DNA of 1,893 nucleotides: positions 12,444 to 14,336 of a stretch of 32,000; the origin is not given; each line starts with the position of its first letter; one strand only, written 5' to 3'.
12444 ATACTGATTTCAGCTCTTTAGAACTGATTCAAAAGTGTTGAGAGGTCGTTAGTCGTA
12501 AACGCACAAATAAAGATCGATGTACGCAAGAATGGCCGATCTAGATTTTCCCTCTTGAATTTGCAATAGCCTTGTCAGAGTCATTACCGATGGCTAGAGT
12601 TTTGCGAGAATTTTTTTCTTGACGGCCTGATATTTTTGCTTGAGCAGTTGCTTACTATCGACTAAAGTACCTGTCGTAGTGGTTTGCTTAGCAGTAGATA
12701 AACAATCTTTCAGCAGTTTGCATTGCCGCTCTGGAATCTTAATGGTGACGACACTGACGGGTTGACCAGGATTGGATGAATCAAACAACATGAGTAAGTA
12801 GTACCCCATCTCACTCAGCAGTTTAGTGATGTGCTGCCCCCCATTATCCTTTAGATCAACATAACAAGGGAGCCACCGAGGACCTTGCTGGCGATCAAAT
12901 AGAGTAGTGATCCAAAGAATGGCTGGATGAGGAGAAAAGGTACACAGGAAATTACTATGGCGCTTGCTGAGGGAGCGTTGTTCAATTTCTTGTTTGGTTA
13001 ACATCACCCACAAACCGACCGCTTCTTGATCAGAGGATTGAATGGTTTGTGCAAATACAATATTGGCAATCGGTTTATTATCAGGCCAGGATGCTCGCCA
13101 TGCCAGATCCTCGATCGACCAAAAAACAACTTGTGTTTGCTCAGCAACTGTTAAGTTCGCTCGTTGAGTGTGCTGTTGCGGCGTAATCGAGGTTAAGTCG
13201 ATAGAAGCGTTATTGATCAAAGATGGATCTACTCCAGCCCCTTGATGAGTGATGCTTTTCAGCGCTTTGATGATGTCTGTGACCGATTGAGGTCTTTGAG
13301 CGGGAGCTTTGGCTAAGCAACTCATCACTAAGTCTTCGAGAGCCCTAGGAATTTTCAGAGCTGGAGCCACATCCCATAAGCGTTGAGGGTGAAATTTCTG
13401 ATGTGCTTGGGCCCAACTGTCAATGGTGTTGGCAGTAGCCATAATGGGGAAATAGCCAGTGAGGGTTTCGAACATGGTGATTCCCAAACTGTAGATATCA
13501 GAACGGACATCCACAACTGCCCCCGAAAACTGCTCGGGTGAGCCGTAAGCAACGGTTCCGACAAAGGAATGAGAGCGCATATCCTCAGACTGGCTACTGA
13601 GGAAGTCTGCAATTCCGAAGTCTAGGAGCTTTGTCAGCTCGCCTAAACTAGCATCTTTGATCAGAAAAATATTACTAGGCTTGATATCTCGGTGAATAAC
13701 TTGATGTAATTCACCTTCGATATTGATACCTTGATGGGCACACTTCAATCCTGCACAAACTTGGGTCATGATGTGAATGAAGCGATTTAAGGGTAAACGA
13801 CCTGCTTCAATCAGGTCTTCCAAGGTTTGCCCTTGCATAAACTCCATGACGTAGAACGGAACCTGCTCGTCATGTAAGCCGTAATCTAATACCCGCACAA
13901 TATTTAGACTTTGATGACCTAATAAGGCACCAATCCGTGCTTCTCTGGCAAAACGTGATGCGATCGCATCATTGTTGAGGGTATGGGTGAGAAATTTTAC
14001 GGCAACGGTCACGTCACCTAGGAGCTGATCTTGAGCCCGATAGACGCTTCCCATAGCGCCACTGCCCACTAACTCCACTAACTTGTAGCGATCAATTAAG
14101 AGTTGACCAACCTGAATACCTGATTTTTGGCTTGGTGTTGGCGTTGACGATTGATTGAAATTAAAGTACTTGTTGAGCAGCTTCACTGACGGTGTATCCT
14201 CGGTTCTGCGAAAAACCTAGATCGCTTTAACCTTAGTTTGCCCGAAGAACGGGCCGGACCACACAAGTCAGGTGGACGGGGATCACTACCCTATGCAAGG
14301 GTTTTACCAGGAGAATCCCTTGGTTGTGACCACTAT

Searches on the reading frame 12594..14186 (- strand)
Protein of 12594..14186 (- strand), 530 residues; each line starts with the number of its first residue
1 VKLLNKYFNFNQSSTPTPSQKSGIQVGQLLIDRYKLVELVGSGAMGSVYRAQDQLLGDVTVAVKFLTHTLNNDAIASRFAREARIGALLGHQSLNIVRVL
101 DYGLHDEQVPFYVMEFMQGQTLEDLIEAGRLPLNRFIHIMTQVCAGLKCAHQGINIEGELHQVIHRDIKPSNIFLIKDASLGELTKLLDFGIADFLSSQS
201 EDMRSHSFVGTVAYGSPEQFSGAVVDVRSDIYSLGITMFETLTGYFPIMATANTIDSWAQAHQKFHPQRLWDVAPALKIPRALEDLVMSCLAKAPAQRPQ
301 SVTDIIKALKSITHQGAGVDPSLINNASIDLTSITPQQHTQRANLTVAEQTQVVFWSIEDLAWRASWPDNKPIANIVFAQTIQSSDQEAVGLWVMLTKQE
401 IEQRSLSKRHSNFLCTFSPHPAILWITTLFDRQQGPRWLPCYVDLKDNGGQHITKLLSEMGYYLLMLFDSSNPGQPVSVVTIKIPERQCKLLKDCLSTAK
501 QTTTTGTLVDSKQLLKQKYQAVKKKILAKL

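Call 3: search_protein_families(library=pfam, proteins=[window:12594-14186:-], max_evalue=0.1)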
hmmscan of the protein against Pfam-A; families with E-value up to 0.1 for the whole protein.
window:12594-14186:- (530 aa): 6 families
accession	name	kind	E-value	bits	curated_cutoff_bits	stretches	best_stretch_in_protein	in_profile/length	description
PF00069.31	Pkinase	-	2.5e-42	145.5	31.7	1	34-300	1-253/263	Protein kinase domain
PF07714.23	PK_Tyr_Ser-Thr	-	9.2e-28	97.7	23.1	1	36-300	3-250/258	Protein tyrosine and serine/threonine kinase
PF03109.22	ABC1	-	0.00099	18.7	22.9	1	113-205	146-226/244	ABC1 atypical kinase-like domain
PF17667.7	Pkinase_fungal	-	0.0017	17.6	24.1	1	137-216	279-361/387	Fungal protein kinase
PF01636.29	APH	-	0.0025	18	23.2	0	76-124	34-85/239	Phosphotransferase enzyme family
PF23793.1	LysC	-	0.014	15.7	27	0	475-517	11-50/69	Rz1-like lysis system protein LysC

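Call 4: search_protein_families(library=ncbifam, proteins=[window:12594-14186:-], max_evalue=0.1)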
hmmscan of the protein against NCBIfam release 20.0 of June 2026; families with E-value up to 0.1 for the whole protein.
window:12594-14186:- (530 aa): 14 families
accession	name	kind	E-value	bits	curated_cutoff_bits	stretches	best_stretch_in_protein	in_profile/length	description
NF033483.0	PknB_PASTA_kin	equivalog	6.4e-75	253.3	450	1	27-351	2-307/563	Stk1 family PASTA domain-containing Ser/Thr kinase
NF047741.1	antiphage_MADS6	equivalog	3.6e-40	138.1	460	2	20-152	483-609/612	methylation-associated defense system protein kinase MAD6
NF052427.1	StpK7MSMEG_1200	equivalog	8.4e-40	136.8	900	1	33-376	8-329/601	serine/threonine protein kinase StpK7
TIGR03903.1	TOMM_kin_cyc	equivalog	2.9e-34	118.2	705.75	1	60-312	5-247/1267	TOMM system kinase/cyclase fusion protein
NF009651.0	PRK13184.1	equivalog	1.5e-29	102.6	839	1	31-311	1-289/932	serine/threonine-protein kinase PknD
NF038150.1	lanthi_synth_IV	equivalog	5.1e-24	84.6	650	1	11-335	170-460/851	class IV lanthionine synthetase LanL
NF053615.1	SerThrKinAfsKStmc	equivalog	6.7e-17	61.4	1300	1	34-300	15-256/809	protein serine/threonine kinase AfsK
NF033442.0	BREX_PglW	equivalog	4.8e-13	47.7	990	2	25-195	505-662/1391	BREX system serine/threonine kinase PglW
NF043056.1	T4SS_LegK1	equivalog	7.8e-11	41.2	550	1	106-300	150-342/516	Dot/Icm T4SS effector kinase LegK1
NF058632.1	SerThrKinPrkT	equivalog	1e-07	31.3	280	1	27-159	16-142/322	serine/threonine protein kinase PrkT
NF011463.0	PRK14879.1-4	equivalog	2.4e-06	27.1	188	1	38-201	21-168/237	Kae1-associated kinase Bud32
NF038151.1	lanthi_synth_III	equivalog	5.3e-06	25.1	575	1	45-272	233-456/833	class III lanthionine synthetase LanKC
TIGR03724.2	arch_bud32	equivalog_domain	0.00073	19.1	125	1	67-202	28-139/193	KEOPS complex kinase/ATPase Bud32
NF011464.0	PRK14879.1-7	equivalog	0.001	18.9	246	1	77-198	51-154/221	Kae1-associated kinase Bud32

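Call 5: search_protein_families(library=padloc, proteins=[window:12594-14186:-], max_evalue=0.1)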
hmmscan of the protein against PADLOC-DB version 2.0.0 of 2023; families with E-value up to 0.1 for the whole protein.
window:12594-14186:- (530 aa): 34 families (the best 25 are shown)
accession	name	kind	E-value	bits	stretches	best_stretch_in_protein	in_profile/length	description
PDLC04042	PD-T4-6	-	1.2e-70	236.5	1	27-315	4-275/292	-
PDLC04060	PD-T4-6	-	9.5e-68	227.2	1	26-351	2-308/486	-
PDLC04053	PD-T4-6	-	2.3e-66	222.3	1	30-326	7-285/311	-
PDLC04061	PD-T4-6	-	2.8e-65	219.8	1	25-342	9-317/510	-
PDLC04054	PD-T4-6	-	1.2e-60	203.8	1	30-321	8-282/347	-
PDLC04047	PD-T4-6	-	2.4e-58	195.7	1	25-329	3-289/327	-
PDLC04138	mad6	-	6.7e-58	195.1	1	29-318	48-319/659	mads_6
PDLC04057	PD-T4-6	-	4.6e-57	192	1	26-317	2-275/443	-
PDLC04048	PD-T4-6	-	1.5e-55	187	1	24-354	2-314/354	-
PDLC04043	PD-T4-6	-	8e-55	184.7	1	30-349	13-311/452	-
PDLC04041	PD-T4-6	-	2e-54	183.5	1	31-344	27-324/443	-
PDLC04039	PD-T4-6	-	2.8e-52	176.3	1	25-313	8-276/458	-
PDLC04052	PD-T4-6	-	2e-49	167.1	1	28-338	5-300/496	-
PDLC04040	PD-T4-6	-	9.2e-49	164.6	1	39-318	1-271/547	-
PDLC01088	C3a189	-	3.4e-45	152.9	1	39-300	4-250/840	kinase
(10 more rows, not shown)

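Call 14: find_encoding_contigs(protein=window:12594-14186:-, flank=10000, max_places=6)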
Protein window:12594-14186:- (530 aa): 12 contigs read that carry it; 6 places shown.
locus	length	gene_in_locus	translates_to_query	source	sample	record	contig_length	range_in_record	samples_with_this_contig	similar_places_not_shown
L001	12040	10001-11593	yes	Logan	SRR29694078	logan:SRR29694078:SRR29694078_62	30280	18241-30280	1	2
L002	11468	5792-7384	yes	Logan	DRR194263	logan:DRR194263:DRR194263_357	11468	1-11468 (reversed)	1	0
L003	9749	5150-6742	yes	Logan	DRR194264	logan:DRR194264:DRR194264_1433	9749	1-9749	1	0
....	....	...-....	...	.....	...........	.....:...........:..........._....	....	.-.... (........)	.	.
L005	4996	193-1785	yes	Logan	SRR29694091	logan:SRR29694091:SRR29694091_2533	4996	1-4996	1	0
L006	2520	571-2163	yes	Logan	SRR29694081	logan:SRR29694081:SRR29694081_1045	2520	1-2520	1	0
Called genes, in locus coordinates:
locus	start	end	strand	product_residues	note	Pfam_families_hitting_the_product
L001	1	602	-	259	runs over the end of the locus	PF21278:YlmH_1st, PF17774:YlmH_RBD, PF01479:S4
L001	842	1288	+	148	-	PF06305:LapA_dom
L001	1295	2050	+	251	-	PF02616:SMC_ScpA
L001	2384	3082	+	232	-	-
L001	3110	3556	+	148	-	-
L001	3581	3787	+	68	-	-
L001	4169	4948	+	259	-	PF14256:YwiC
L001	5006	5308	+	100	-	PF00111:Fer2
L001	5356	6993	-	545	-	PF00496:SBP_bac_5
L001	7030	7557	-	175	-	PF25296:Decapeptide (weak), PF00805:Pentapeptide, PF13576:Pentapeptide_3 (faint), PF13599:Pentapeptide_4, PF00805:Pentapeptide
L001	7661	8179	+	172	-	PF02021:UPF0102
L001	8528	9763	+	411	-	PF07498:Rho_N, PF16258:DUF4912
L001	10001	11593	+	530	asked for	PF00069:Pkinase, PF07714:PK_Tyr_Ser-Thr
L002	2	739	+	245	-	?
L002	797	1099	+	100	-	PF00111:Fer2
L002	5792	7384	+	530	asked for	PF00069:Pkinase, PF07714:PK_Tyr_Ser-Thr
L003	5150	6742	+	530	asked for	PF00069:Pkinase, PF07714:PK_Tyr_Ser-Thr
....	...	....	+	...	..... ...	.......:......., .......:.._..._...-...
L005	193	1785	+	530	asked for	PF00069:Pkinase, PF07714:PK_Tyr_Ser-Thr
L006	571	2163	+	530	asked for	PF00069:Pkinase, PF07714:PK_Tyr_Ser-Thr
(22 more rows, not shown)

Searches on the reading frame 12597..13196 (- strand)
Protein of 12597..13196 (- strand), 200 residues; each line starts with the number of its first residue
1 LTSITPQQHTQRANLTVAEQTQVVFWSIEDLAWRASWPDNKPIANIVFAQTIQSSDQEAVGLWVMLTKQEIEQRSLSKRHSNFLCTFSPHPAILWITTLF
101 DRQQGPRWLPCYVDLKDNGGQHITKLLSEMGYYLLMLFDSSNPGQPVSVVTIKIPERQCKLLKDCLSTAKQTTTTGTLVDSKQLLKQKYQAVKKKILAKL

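Call 11: find_homologous_proteins(query=window:12597-13196:-)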
Query window:12597-13196:-: 47 candidates shared short words with the query, none scored E <= 0.001.

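Call 24: search_protein_representatives(protein=window:12597-13196:-)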
Query: 200 residues. Proteins with E-value up to 0.001 (for the whole library): 100; up to 1e-10: 75; up to 1e-30: 17. The best 100 are listed.
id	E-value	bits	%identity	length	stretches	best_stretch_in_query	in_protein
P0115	2.2e-61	223.0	52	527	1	14-200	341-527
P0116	1.9e-45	171.0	45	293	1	26-200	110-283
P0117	4.6e-39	150.2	45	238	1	28-200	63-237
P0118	5.5e-36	140.1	55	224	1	20-122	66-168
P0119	2.0e-35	138.3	41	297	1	27-200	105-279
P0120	4.0e-35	137.3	39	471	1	34-199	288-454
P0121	5.5e-35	136.9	39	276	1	12-200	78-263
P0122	9.2e-35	136.1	40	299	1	34-200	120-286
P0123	2.7e-34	134.6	40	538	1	16-195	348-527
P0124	1.1e-33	132.6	40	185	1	34-199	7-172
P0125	1.6e-32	128.8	37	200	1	29-200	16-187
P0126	4.0e-32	127.5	38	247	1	34-200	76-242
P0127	8.4e-32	126.5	39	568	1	18-197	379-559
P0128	9.6e-32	126.3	38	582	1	34-190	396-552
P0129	4.2e-31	124.2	44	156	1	61-200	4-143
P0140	1.5e-27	112.6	34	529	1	23-200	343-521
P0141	2.1e-27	112.1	34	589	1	9-198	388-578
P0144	6.2e-27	110.6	35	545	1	17-196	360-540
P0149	3.7e-26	108.1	38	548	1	30-199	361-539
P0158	9.3e-23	97.0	33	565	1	32-200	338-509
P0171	8.3e-16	74.3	28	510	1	27-191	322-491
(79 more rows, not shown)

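Call 25: list_cluster_members(proteins=[P0115, P0123, P0127, P0128, P0140, P0141, P0144, P0149, P0158, P0171])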
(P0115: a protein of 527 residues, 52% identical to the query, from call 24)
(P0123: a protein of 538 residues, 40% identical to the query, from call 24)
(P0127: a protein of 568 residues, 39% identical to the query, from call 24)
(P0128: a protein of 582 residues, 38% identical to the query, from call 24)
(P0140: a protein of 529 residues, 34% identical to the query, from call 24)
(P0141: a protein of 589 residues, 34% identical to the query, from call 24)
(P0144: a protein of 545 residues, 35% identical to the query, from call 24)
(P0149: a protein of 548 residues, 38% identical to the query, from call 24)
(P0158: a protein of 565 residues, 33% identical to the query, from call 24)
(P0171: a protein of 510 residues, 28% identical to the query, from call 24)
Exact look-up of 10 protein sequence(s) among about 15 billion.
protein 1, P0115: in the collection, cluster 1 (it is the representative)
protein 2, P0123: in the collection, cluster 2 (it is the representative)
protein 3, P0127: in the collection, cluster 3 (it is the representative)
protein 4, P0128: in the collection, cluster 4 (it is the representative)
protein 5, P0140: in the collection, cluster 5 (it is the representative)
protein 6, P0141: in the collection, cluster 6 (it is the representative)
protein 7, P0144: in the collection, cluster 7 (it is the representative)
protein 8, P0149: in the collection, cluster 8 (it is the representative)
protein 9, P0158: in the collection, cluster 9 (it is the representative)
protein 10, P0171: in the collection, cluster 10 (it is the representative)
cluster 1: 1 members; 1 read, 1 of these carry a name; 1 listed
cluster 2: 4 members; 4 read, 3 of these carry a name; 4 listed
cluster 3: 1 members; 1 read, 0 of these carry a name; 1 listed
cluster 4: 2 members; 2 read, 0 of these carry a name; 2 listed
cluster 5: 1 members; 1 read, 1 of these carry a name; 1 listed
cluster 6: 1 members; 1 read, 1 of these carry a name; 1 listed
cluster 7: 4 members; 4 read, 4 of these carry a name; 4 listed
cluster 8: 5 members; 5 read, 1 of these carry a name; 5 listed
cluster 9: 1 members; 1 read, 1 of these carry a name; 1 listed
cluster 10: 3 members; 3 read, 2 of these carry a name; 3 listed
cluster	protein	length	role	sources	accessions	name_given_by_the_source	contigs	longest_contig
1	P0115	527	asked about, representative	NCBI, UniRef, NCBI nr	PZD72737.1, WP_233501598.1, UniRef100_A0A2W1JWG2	Serine/threonine-protein kinase A [Acaryochloris thomasi RCC1774] | Serine/threonine-protein kinase A n=1 Tax=Acaryochloris thomasi RCC1774 TaxID=1764569 ... | serine/threonine-protein kinase [Acaryochloris thomasi]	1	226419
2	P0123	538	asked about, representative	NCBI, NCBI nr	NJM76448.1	MAG: serine/threonine protein kinase [Acaryochloridaceae cyanobacterium RU_4_10] | serine/threonine protein kinase [Acaryochloridaceae cyanobacterium RU_4_10]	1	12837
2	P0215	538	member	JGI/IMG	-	eukaryotic-like serine/threonine-protein kinase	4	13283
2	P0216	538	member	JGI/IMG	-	eukaryotic-like serine/threonine-protein kinase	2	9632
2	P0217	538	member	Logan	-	-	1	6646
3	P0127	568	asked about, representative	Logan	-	-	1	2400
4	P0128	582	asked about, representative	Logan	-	-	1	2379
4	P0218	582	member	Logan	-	-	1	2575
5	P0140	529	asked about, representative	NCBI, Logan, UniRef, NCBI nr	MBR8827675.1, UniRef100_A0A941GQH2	MAG: serine/threonine protein kinase [Gomphosphaeria aponina SAG 52.96 = DSM 107014] | Serine/threonine protein kinase n=1 Tax=Gomphosphaeria aponina SAG 52.96 = DSM 107014 ... | serine/threonine protein kinase [Gomphosphaeria aponina SAG 52.96 = DSM 107014]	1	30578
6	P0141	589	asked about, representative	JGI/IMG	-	eukaryotic-like serine/threonine-protein kinase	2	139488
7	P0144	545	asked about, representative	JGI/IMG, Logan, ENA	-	serine/threonine-protein kinase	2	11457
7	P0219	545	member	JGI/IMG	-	serine/threonine-protein kinase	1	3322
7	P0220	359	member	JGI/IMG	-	serine/threonine-protein kinase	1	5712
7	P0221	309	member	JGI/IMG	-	serine/threonine-protein kinase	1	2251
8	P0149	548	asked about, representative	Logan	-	-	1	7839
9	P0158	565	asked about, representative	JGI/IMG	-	eukaryotic-like serine/threonine-protein kinase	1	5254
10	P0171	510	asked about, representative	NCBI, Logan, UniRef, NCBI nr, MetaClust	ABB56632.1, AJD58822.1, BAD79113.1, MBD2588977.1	serine/threonine-protein kinase [Synechococcus elongatus] | Serine/threonine protein kinase n=2 Tax=Synechococcus elongatus TaxID=32046 ... | status=active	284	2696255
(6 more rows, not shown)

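Call 41: find_encoding_contigs(protein=P0115, flank=10000, max_places=1)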
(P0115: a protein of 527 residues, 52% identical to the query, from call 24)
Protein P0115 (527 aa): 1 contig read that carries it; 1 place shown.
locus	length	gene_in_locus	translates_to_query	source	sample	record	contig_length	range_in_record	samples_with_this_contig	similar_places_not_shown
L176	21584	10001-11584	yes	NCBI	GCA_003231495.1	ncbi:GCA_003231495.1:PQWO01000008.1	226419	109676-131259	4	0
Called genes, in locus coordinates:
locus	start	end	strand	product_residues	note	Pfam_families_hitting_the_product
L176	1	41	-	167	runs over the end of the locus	-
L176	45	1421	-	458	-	PF01225:Mur_ligase (weak), PF08245:Mur_ligase_M, PF02875:Mur_ligase_C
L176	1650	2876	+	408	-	-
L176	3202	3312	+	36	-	-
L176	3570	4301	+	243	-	PF00072:Response_reg, PF00486:Trans_reg_C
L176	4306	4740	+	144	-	PF02590:SPOUT_MTase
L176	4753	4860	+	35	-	-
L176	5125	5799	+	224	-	-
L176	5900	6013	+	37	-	PF06298:PsbY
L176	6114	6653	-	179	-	PF12836:HHH_3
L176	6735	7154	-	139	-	PF05154:TM2 (weak), PF09851:SHOCT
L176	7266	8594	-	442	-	PF00395:SLH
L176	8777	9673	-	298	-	-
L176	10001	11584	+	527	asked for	PF00069:Pkinase, PF03109:ABC1 (faint), PF07714:PK_Tyr_Ser-Thr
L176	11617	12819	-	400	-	-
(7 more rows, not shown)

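Call 42: find_encoding_contigs(protein=P0171, flank=8000, max_places=1)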
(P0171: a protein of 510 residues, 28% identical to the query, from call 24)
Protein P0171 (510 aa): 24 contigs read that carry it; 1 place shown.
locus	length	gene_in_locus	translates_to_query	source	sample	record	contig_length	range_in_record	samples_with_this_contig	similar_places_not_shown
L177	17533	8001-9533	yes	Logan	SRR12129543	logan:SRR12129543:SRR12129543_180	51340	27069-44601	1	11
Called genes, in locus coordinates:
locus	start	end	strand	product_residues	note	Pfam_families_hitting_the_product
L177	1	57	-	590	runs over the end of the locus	PF00924:MS_channel_2nd, PF21082:MS_channel_3rd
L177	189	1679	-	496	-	PF00361:Proton_antipo_M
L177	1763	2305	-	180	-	PF03079:ARD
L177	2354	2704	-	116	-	-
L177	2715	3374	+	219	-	PF03588:Leu_Phe_trans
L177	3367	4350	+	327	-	PF25539:Bestrophin_2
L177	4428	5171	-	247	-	PF00834:Ribul_P_3_epim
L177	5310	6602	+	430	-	PF00483:NTP_transferase, PF24894:Hexapep_GlmU (weak), PF25247:LbH_GLGC, PF25084:LbH_EIF2B (faint)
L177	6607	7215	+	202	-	PF26500:DUF8166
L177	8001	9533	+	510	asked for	PF00069:Pkinase, PF07714:PK_Tyr_Ser-Thr, PF03109:ABC1 (weak)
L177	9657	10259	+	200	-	PF00440:TetR_N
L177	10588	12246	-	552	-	PF23577:LysM_RLK (faint), PF01476:LysM, PF23473:LysM3_LYK4_5 (weak), PF01551:Peptidase_M23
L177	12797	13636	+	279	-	PF00378:ECH_1, PF16113:ECH_2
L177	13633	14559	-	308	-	PF02353:CMAS, PF03141:Methyltransf_29 (weak), PF13489:Methyltransf_23, PF01209:Ubie_methyltran (weak), PF13847:Methyltransf_31, PF08241:Methyltransf_11, PF08242:Methyltransf_12, PF13649:Methyltransf_25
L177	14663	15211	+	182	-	PF10989:DUF2808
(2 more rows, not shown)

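Call 59: search_solved_structures(query=window:12597-13196:-, max_evalue=1)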
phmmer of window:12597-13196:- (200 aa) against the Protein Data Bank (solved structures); distinct sequences matched with E-value up to 1: 2.
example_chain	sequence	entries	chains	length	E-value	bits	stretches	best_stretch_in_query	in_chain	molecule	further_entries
5l0p_A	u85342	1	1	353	0.00048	22.8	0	16-75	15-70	Transcription factor ETV6, Transcription factor ETV6, Transcription factor ETV6, Ferric up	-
9cpl_A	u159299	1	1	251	0.022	17.4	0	14-75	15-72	2TEL/Non-receptor tyrosine-protein kinase TNK1 fusion protein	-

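Call 61: predict_structure(alignment_id=A3)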
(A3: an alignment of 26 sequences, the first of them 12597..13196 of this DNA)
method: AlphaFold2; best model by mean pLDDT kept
length: 200 residues; sequences in the alignment: 26
mean_pLDDT: 92.8   pTM: 0.83
mean pLDDT of the five models: 92.8, 92.3, 92.2, 91.9, 91.5
residues with pLDDT >= 90: 174; 70-90: 6; 50-70: 18; < 50: 2
segments of 3 or more residues with pLDDT < 50: none
pLDDT, mean of each block of 10 residues (from residue 1): 55 58 88 97 98 96 98 95 98 98 96 98 98 98 98 98 98 98 98 94
secondary structure, 60 per line:
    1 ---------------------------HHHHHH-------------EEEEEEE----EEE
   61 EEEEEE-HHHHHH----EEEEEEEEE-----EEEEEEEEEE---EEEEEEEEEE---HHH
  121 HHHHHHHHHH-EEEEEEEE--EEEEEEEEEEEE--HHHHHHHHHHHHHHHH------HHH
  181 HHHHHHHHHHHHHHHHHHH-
elements in order: H28-33 E47-53 E58-66 H68-73 E78-86 E92-101 E105-114 H118-130 E132-139 E142-153 H156-171 H178-199

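Call 64: fold_search(model_id=the predicted structure, library=pdb)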
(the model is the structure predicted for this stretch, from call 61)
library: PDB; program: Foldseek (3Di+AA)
matches with E <= 10: 955; with E <= 0.001: 0
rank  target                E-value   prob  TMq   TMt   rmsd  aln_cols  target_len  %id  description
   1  7m0d_B                1.3e-02  0.11  0.13  0.09  17.8       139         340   11  Pre-catalytic quaternary complex of DNA Polymerase Lambda with bound complementary DSB substrate and incoming dUMPNPP (released 2022-03-16)
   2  6cfw_K                1.7e-02  0.28  0.16  0.18  13.9        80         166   15  cryoEM structure of a respiratory membrane-bound hydrogenase (released 2018-05-23)
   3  6dt6                  2.9e-02  0.16  0.14  0.11  15.4       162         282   11  Crystal Structure of the YopH PTP1B Chimera 3 PTPase bound to vanadate (released 2018-08-29)
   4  7m0d_A                3.2e-02  0.08  0.12  0.08  17.9       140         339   11  Pre-catalytic quaternary complex of DNA Polymerase Lambda with bound complementary DSB substrate and incoming dUMPNPP (released 2022-03-16)
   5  3c5g_B                4.1e-02  0.08  0.13  0.09  18.2       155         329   10  Structure of a ternary complex of the R517K Pol lambda mutant (released 2008-07-29)
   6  5chg_B                5.0e-02  0.06  0.12  0.11  19.9       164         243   10  Human DNA polymerase lambda L431A mutant- MgdGTP binary and complex with 6 paired DNA (released 2016-02-24)
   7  3px3_A                5.3e-02  0.11  0.13  0.12  19.4       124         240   12  Structure of TylM1 from Streptomyces fradiae H123A mutant in complex with SAH and dTDP-Quip3N (released 2010-12-22)
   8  4xrh_A                5.3e-02  0.07  0.13  0.11  19.5       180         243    9  Human DNA polymerase lambda- MgdTTP binary and complex with 6 paired DNA (released 2016-02-24)
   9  4oqe_A                6.3e-02  0.10  0.13  0.12  19.2       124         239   12  Crystal structure of the tylM1 N,N-dimethyltransferase in complex with SAH and TDP-Fuc3NMe (released 2014-02-26)
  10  3px2_A                6.7e-02  0.10  0.13  0.12  19.5       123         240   12  Structure of TylM1 from Streptomyces fradiae H123N mutant in complex with SAH and dTDP-Quip3N (released 2010-12-22)
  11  5cp2_A                7.2e-02  0.08  0.13  0.11  19.1       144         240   11  Human DNA polymerase lambda L431A mutant- Apoenzyme and complex with 6 paired DNA (released 2016-02-24)
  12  1rzt_A                7.2e-02  0.04  0.10  0.07  17.3       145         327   11  Crystal structure of DNA polymerase lambda complexed with a two nucleotide gap DNA molecule (released 2004-03-02)
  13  6dr9                  7.6e-02  0.18  0.15  0.11  13.6       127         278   12  Crystal Structure of the YopH PTP1B Chimera 3 PTPase apo form (released 2018-08-29)
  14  6dr1                  8.1e-02  0.13  0.15  0.11  14.7       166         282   12  YopH PTP1B Chimera 2 PTPase (released 2018-08-29)
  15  6m81_A                8.1e-02  0.10  0.13  0.12  19.4       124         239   12  Crystal structure of TylM1 Y14F bound to SAH and dTDP-phenol (released 2019-03-13)
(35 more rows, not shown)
